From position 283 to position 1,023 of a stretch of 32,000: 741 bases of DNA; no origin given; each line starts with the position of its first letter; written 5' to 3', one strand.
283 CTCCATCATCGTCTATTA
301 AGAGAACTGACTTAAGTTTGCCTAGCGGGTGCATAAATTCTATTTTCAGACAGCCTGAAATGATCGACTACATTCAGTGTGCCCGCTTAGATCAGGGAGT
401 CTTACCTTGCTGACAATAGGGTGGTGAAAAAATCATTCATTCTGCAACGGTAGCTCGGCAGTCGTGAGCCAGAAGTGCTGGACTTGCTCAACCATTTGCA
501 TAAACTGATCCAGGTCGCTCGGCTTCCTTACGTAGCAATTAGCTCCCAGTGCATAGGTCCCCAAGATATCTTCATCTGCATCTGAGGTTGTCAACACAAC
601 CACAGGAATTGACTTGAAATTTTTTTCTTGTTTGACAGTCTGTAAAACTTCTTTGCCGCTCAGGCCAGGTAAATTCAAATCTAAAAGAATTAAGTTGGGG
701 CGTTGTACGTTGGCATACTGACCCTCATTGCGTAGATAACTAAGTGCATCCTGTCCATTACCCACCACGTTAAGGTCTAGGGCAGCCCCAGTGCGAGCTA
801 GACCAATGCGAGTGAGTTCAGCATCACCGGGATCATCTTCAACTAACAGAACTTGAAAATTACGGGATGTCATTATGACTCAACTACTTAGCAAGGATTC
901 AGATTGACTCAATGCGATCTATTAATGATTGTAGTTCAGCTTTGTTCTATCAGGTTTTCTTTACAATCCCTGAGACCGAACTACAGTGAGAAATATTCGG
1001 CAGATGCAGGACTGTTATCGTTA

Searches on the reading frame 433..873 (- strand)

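Call 63: search_protein_families(library=pfam, proteins=[window:433-873:-], max_evalue=0.0001)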
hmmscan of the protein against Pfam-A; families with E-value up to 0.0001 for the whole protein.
window:433-873:- (146 aa): 1 family
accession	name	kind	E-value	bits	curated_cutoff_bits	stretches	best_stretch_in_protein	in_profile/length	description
PF00072.30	Response_reg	-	2.5e-18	66.7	30.2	1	8-129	1-111/111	Response regulator receiver domain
